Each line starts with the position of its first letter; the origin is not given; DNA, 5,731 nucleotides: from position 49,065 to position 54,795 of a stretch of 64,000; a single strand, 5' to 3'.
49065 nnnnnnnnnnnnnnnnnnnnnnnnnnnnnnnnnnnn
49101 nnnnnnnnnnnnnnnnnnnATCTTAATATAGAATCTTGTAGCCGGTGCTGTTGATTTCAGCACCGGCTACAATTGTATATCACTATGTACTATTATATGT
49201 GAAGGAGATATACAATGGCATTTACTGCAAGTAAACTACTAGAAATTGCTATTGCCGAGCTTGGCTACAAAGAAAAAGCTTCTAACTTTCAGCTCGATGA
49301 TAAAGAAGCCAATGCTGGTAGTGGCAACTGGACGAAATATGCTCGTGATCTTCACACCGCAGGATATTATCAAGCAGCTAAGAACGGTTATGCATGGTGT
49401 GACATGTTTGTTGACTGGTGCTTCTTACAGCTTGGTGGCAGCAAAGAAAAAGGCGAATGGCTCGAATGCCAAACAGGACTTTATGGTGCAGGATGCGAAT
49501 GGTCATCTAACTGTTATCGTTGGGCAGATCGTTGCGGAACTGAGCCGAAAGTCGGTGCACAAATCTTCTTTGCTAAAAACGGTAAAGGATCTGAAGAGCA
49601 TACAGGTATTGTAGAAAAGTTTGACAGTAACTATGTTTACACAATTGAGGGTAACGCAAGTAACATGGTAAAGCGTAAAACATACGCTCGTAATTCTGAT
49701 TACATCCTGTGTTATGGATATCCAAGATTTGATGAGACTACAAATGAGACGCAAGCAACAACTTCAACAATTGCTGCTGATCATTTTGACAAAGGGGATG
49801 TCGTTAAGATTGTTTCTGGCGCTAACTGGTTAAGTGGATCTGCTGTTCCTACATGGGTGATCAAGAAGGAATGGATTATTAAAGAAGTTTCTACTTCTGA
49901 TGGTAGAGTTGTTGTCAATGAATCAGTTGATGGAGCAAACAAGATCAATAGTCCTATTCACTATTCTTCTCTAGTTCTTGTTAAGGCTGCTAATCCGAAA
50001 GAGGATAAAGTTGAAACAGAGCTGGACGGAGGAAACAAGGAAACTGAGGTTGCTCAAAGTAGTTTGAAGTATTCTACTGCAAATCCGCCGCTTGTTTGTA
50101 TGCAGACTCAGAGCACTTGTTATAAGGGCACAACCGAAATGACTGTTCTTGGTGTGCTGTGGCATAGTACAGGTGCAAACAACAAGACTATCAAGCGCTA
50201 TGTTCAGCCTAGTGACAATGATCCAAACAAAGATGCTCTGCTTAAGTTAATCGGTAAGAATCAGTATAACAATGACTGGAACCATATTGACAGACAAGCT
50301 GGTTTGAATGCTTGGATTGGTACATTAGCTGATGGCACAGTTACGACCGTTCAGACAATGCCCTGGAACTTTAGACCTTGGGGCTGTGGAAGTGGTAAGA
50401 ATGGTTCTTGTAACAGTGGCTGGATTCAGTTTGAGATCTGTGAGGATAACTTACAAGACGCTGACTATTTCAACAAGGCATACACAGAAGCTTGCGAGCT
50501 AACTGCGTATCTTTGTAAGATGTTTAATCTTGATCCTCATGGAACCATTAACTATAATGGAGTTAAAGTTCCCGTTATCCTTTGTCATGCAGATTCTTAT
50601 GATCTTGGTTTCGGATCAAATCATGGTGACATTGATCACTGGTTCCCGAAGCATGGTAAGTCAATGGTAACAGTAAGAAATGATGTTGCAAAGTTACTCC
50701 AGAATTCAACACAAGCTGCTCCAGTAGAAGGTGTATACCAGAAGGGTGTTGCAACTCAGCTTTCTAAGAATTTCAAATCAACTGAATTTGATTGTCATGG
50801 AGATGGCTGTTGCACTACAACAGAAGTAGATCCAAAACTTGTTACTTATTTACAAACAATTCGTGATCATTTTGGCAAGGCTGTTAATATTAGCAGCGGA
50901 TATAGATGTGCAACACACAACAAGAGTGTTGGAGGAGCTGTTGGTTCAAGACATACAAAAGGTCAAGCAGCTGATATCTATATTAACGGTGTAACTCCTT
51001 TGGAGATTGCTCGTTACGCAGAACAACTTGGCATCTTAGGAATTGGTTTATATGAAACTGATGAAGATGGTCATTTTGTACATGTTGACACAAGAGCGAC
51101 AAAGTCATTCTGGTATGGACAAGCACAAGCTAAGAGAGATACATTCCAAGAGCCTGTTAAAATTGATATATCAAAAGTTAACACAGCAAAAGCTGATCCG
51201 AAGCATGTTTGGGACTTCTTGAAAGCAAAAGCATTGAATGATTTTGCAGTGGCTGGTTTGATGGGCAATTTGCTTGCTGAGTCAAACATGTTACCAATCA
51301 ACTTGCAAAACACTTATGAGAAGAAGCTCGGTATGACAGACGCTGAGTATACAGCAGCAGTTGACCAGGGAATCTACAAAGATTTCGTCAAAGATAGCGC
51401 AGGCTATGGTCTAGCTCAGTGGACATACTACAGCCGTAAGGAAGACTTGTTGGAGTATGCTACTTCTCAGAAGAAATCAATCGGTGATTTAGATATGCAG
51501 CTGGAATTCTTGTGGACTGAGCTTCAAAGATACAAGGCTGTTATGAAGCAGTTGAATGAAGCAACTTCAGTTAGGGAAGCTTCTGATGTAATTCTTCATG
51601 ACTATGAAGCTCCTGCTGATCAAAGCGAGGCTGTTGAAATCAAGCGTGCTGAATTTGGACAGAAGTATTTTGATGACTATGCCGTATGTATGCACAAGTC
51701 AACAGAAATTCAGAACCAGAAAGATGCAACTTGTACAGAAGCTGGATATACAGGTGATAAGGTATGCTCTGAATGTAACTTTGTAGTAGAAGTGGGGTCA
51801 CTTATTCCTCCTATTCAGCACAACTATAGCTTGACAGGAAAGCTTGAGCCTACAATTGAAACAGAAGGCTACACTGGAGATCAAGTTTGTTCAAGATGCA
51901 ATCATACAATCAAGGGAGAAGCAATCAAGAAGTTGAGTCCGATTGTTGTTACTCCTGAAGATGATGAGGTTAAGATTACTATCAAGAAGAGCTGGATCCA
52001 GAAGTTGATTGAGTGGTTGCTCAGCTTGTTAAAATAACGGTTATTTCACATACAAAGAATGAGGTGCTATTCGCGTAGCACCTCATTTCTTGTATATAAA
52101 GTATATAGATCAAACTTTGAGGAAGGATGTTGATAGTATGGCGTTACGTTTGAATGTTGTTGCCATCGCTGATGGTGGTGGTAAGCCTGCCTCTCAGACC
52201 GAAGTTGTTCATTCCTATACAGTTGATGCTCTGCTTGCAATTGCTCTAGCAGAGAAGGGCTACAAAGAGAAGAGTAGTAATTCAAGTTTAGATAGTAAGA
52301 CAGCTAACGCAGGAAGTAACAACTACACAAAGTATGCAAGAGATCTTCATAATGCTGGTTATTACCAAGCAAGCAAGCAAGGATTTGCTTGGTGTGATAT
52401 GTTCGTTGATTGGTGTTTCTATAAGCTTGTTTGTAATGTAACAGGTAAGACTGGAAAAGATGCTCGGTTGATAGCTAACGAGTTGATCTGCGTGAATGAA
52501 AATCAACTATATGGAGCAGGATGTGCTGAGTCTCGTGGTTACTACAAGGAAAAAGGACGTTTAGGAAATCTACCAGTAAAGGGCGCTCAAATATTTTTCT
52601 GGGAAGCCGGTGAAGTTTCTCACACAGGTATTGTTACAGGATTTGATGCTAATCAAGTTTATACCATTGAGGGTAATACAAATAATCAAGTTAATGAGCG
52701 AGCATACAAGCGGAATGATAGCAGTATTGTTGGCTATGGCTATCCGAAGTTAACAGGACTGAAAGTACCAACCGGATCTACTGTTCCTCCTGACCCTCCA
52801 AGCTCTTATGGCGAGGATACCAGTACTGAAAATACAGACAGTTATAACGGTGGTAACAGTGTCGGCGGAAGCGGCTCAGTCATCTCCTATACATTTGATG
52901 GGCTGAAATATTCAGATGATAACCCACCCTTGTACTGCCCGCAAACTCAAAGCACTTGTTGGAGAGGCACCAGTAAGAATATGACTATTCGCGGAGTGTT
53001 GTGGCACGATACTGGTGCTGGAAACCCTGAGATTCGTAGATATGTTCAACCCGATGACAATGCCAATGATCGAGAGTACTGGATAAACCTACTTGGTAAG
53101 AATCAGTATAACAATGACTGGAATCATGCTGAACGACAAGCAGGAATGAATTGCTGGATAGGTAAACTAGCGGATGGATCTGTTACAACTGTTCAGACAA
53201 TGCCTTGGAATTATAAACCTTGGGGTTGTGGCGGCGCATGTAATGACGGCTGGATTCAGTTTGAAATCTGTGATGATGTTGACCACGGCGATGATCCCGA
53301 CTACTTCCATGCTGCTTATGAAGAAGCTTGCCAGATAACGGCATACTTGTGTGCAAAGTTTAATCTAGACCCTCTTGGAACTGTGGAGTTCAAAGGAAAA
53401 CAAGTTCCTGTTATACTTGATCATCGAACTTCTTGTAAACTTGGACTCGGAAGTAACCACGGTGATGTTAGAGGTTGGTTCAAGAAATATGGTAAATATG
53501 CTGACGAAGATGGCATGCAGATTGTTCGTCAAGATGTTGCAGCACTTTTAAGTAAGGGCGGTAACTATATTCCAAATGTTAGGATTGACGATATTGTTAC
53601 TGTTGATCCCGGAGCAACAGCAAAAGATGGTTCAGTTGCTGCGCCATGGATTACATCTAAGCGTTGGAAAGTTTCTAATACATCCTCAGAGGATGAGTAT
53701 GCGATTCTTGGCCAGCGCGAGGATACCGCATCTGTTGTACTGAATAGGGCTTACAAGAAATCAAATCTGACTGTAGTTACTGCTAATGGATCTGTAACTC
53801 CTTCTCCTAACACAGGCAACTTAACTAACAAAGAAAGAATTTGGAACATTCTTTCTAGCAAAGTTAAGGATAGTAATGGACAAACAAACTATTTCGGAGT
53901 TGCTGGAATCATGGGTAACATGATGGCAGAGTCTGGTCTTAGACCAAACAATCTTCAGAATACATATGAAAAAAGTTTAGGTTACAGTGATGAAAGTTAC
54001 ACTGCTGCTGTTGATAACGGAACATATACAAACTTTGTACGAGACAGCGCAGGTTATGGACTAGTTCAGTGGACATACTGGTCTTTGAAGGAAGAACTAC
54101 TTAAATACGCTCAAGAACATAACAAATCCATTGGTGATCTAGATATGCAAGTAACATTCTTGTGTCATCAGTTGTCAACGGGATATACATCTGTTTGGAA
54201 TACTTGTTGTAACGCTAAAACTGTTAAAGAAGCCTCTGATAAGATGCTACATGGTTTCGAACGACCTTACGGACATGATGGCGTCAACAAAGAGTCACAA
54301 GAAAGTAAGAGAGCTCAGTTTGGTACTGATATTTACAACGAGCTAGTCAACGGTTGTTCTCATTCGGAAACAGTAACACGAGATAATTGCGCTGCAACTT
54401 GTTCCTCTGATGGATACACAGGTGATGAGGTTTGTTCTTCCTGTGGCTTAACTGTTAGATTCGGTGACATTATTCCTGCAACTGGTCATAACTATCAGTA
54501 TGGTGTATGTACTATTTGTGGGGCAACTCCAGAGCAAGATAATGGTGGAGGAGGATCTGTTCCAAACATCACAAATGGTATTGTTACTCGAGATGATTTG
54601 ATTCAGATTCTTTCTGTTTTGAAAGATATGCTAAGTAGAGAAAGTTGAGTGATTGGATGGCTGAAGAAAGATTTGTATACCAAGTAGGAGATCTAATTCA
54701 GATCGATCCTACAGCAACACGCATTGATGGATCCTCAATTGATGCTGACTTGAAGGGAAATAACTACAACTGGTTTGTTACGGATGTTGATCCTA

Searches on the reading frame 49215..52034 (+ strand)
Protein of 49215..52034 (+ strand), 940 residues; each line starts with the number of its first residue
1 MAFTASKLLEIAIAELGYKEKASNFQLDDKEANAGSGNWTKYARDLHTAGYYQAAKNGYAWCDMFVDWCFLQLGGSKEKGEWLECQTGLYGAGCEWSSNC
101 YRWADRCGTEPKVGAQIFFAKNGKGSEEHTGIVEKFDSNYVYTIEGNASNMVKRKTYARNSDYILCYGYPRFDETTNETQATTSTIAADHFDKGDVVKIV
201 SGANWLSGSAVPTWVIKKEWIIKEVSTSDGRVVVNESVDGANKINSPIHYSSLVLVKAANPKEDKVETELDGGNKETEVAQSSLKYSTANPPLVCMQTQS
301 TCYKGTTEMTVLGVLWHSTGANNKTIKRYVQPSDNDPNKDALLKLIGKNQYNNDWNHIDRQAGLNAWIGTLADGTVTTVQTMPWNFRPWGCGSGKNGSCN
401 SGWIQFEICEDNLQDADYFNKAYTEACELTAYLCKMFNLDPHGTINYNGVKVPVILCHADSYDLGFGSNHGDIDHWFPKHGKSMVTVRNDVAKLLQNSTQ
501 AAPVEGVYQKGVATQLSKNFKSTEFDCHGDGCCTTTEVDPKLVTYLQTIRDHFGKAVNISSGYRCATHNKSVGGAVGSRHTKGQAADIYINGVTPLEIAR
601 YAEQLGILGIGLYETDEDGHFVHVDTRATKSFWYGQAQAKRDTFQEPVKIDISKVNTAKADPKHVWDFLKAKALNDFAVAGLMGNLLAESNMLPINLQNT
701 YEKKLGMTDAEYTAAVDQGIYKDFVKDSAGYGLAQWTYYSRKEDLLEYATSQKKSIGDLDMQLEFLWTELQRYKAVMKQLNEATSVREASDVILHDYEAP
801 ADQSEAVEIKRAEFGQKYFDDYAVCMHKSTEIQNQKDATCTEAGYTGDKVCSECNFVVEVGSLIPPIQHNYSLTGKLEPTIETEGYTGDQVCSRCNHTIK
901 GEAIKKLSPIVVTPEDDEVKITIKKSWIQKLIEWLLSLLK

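Call 14: search_protein_families(library=phrogs, proteins=[window:49215-52034:+], max_evalue=0.001)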
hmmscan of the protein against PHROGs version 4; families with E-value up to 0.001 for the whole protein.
window:49215-52034:+ (940 aa): 20 families
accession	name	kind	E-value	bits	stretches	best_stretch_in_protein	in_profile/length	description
phrog_20388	-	lysis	5.1e-63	214.8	1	657-830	4-178/527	endolysin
phrog_894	-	lysis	8e-39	134.7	1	510-642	40-182/389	endolysin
phrog_15001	-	lysis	1.1e-34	121.2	1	298-500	23-205/367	endolysin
phrog_9589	-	lysis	6.7e-26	92.8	1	5-199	4-184/281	endolysin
phrog_5182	-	lysis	1.6e-22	81.6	1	287-529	16-221/321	endolysin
phrog_17373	-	other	8.6e-16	59.3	1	518-641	20-135/224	peptidase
phrog_1794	-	lysis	7.3e-15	56.2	1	350-546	75-214/336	amidase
phrog_8949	-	unknown function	7.5e-15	56.3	1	661-772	335-418/557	-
phrog_38078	-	unknown function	4.6e-14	53.4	1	5-171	34-208/423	-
phrog_21357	-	lysis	1.1e-11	45.6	1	4-175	3-163/225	endolysin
phrog_21825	-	lysis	8.6e-09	36.2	1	4-178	3-171/289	endolysin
phrog_9570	-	tail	1.3e-08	35.3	1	658-819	476-616/689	tail length tape measure protein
phrog_25247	-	other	8.8e-08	32.6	1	545-637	427-514/520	peptidase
phrog_3088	-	lysis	2.3e-05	25.3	1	378-439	63-123/248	amidase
phrog_19487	-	tail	3.4e-05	23.3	1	663-806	827-946/1147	tail length tape measure protein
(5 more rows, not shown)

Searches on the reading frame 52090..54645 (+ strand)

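Call 14: search_protein_families(library=phrogs, proteins=[window:52090-54645:+], max_evalue=0.001)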
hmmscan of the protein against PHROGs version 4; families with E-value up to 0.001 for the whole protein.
window:52090-54645:+ (852 aa): 10 families
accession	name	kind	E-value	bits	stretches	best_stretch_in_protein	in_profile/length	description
phrog_20388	-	lysis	2.5e-48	166.4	1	579-751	7-169/527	endolysin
phrog_9589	-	lysis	3.3e-25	90.5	1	44-222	3-158/281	endolysin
phrog_15001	-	lysis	4.1e-25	89.7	1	287-489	24-200/367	endolysin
phrog_38078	-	unknown function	7.1e-17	62.7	1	48-210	37-198/423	-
phrog_5182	-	lysis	1.4e-12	48.9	1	341-512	57-185/321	endolysin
phrog_8949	-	unknown function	4.8e-10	40.4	1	604-726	353-450/557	-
phrog_2338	-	lysis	0.00015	22.2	0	366-472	67-163/346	endolysin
phrog_21357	-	lysis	0.00019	21.9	0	47-205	6-136/225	endolysin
phrog_9570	-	tail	0.00026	21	0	604-751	497-618/689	tail length tape measure protein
phrog_30532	-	tail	0.0003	20.6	0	553-719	309-489/520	tail protein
